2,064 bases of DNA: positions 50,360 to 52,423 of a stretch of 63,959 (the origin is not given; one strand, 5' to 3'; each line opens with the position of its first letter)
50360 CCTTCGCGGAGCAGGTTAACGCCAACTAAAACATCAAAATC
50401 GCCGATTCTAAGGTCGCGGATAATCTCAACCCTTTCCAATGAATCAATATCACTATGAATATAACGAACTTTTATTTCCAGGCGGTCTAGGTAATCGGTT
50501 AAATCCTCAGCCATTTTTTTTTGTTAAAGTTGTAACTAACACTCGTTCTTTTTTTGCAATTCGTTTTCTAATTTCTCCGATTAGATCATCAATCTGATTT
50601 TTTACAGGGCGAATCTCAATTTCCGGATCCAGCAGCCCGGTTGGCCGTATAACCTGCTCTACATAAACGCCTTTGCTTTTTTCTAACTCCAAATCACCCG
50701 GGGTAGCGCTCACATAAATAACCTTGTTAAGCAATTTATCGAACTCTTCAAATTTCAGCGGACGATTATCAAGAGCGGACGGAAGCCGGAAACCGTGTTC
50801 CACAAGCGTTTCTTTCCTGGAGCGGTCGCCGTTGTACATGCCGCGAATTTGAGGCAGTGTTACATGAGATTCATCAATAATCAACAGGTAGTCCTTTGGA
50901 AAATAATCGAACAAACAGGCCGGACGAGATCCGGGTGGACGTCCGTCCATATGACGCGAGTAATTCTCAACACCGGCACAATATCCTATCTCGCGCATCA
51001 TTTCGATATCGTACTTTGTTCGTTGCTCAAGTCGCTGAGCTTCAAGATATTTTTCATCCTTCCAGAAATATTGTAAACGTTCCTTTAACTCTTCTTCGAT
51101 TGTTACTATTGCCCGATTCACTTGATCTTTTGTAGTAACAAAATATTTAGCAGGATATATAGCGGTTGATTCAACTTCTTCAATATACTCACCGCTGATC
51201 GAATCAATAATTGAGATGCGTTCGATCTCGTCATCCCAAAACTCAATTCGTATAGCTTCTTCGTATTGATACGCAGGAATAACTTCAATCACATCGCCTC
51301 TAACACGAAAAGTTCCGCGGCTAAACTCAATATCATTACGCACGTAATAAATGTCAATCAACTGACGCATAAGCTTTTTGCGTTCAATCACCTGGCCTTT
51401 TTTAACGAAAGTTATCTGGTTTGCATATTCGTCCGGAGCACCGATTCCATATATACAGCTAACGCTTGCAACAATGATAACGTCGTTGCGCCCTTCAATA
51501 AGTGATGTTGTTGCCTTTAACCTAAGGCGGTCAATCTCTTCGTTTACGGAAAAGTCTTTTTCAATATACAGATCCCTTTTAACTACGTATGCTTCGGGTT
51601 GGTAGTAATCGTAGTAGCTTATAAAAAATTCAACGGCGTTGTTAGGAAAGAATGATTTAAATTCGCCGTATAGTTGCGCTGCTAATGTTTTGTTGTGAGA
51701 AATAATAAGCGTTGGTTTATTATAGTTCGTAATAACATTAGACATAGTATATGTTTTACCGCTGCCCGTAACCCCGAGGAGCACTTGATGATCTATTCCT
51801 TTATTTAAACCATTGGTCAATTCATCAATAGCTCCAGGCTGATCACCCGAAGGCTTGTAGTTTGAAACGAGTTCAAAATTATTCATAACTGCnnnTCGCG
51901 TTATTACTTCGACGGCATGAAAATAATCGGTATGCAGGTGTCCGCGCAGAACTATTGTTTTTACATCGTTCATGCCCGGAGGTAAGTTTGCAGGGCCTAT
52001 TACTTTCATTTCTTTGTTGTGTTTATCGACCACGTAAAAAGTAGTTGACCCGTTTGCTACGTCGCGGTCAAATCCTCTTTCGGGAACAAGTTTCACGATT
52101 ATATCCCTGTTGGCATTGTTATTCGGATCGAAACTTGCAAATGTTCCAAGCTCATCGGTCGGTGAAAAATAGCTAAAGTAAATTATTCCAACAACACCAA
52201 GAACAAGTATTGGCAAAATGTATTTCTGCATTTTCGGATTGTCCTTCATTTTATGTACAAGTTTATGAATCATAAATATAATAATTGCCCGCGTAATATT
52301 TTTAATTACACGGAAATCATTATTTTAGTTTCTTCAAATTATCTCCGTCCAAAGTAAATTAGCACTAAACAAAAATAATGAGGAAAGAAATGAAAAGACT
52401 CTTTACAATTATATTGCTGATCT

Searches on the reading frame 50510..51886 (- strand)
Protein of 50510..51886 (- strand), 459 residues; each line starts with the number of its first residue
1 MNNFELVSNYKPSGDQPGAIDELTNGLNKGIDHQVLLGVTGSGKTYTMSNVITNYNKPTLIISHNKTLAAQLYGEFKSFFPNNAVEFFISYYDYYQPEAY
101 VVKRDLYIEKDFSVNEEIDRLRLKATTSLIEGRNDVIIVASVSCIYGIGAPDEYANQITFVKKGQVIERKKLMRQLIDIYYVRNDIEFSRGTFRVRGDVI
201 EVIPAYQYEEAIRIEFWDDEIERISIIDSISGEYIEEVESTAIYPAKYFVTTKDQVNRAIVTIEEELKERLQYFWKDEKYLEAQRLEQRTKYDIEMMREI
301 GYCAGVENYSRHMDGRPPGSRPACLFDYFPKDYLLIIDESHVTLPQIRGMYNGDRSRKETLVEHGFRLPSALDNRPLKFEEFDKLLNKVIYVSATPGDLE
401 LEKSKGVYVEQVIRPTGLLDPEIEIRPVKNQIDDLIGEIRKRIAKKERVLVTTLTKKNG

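Call 11: search_protein_families(library=pfam, proteins=[window:50510-51886:-], max_evalue=0.01)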
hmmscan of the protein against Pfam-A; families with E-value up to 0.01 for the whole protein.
window:50510-51886:- (459 aa): 5 families
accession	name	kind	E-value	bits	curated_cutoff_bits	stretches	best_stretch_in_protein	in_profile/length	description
PF17757.6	UvrB_inter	-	2.3e-32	111.4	22.9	1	161-249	3-91/91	UvrB interaction domain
PF04851.21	ResIII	-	1.6e-12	48.1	22.5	1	11-138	3-130/164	Type III restriction enzyme, res subunit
PF00270.35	DEAD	-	0.00018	21.7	26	1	32-83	15-72/167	DEAD/DEAH box helicase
PF16796.11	Microtub_bd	-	0.0036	17.7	27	0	37-61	97-116/155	Microtubule binding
PF00225.29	Kinesin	-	0.0057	16.1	29.3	1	37-98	81-137/327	Kinesin motor domain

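Call 50: find_homologous_proteins(query=window:50510-51886:-, max_evalue=1e-50)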
Query window:50510-51886:- (459 aa): 8000 proteins with E <= 1e-50 among 8000 candidates; the best 120 are listed.
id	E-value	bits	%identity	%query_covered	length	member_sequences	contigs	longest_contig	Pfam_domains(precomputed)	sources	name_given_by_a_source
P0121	0.0e+0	1029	100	100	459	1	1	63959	PF17757.7,PF27431.1,PF04851.22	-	-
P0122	4.1e-281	951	92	100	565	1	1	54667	PF00270.36,PF17757.7,PF00271.38,PF27431.1,PF04851.22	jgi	jgi:excinuclease ABC subunit B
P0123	4.9e-281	950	92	100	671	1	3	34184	PF00270.36,PF02151.26,PF17757.7,PF00271.38,PF27431.1,PF04851.22,PF12344.15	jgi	jgi:excinuclease ABC subunit B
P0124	2.8e-275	931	89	100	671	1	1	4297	PF00270.36,PF02151.26,PF17757.7,PF00271.38,PF27431.1,PF04851.22,PF12344.15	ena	-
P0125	1.3e-273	926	88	100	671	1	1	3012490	PF00270.36,PF02151.26,PF17757.7,PF00271.38,PF27431.1,PF04851.22,PF12344.15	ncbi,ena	-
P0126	2.2e-273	925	88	100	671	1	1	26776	PF00270.36,PF02151.26,PF17757.7,PF00271.38,PF27431.1,PF04851.22,PF12344.15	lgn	-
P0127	1.5e-271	919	87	100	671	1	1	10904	PF00270.36,PF02151.26,PF17757.7,PF00271.38,PF27431.1,PF04851.22,PF12344.15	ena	-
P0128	2.7e-271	918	87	100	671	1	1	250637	PF00270.36,PF02151.26,PF17757.7,PF00271.38,PF27431.1,PF04851.22,PF12344.15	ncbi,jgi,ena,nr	ncbi:MAG: excinuclease ABC subunit B [Ignavibacteriae bacterium HGW-Ignavibacteriae-2]|jgi:excinucle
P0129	1.7e-270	916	87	100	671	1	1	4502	PF02151.26,PF17757.7,PF00271.38,PF27431.1,PF04851.22,PF12344.15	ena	-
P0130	9.6e-269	910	87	100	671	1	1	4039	PF00270.36,PF02151.26,PF17757.7,PF00271.38,PF27431.1,PF04851.22,PF12344.15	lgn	-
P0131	1.9e-267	906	87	100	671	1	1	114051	PF00270.36,PF02151.26,PF17757.7,PF00271.38,PF27431.1,PF04851.22,PF12344.15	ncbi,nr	ncbi:MAG: excinuclease ABC subunit UvrB [Melioribacteraceae bacterium]|nr:excinuclease ABC subunit U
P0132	3.1e-266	902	86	100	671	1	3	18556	PF00270.36,PF02151.26,PF17757.7,PF00271.38,PF27431.1,PF04851.22,PF12344.15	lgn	-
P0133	1.3e-265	899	86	100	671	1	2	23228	PF00270.36,PF02151.26,PF17757.7,PF00271.38,PF27431.1,PF04851.22,PF12344.15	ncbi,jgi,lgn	jgi:excinuclease ABC subunit B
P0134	2.4e-265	899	86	100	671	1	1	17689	PF00270.36,PF02151.26,PF17757.7,PF00271.38,PF27431.1,PF04851.22,PF12344.15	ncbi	-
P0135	2.4e-265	899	85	100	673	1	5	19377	PF02151.26,PF17757.7,PF00271.38,PF27431.1,PF04851.22,PF12344.15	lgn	-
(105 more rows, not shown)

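Call 51: find_encoding_contigs(protein=P0123, flank=10000, max_places=3)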
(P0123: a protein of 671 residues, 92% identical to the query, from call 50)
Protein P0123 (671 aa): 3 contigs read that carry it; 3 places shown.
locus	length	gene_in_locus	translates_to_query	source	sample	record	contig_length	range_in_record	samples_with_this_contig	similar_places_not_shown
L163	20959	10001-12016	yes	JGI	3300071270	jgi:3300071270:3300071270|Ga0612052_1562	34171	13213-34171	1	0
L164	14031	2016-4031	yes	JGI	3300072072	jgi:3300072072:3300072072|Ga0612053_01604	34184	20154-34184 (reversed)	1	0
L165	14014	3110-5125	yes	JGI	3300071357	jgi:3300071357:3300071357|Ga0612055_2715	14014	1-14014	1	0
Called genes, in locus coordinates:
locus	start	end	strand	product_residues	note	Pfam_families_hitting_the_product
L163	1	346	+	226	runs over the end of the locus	PF02527:GidB, PF13847:Methyltransf_31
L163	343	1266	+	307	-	PF20741:GKRP-like_C (faint), PF13580:SIS_2, PF22198:GKRP_SIS_2, PF22645:GKRP_SIS_N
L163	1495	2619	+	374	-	PF13289:SIR2_2 (weak)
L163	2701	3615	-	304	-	PF00753:Lactamase_B, PF12706:Lactamase_B_2 (weak)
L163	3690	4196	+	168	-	PF12867:DinB_2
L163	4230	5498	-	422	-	PF28548:4TM_phosphoesterase, PF00149:Metallophos, PF12850:Metallophos_2 (weak)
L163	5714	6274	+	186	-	PF14117:DUF4287, PF18899:DUF5655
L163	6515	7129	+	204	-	PF00719:Pyrophosphatase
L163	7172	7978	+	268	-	PF00034:Cytochrom_C (weak), PF13442:Cytochrome_CBB3 (weak)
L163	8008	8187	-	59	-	-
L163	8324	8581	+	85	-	-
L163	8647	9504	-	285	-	PF11276:DUF3078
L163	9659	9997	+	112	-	-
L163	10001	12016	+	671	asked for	PF00270:DEAD (faint), PF04851:ResIII, PF17757:UvrB_inter, PF27431:UvrB_3rd, PF00271:Helicase_C, PF12344:UvrB, PF02151:UVR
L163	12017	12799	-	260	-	PF02567:PhzC-PhzF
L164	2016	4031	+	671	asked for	PF00270:DEAD (faint), PF04851:ResIII, PF17757:UvrB_inter, PF27431:UvrB_3rd, PF00271:Helicase_C, PF12344:UvrB, PF02151:UVR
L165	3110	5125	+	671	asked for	PF00270:DEAD (faint), PF04851:ResIII, PF17757:UvrB_inter, PF27431:UvrB_3rd, PF00271:Helicase_C, PF12344:UvrB, PF02151:UVR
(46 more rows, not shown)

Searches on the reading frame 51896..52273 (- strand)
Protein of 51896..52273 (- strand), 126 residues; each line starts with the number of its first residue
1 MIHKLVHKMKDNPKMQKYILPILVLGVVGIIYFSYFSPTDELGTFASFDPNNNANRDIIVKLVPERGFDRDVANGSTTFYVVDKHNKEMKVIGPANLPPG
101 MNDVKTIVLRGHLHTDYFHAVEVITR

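Call 11: search_protein_families(library=pfam, proteins=[window:51896-52273:-], max_evalue=0.01)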
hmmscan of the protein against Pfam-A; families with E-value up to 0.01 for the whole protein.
window:51896-52273:- (126 aa): 1 family
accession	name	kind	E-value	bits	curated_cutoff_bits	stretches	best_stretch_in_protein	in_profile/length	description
PF03100.22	CcmE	-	0.0016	19.2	24.6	1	61-125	26-90/99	CcmE domain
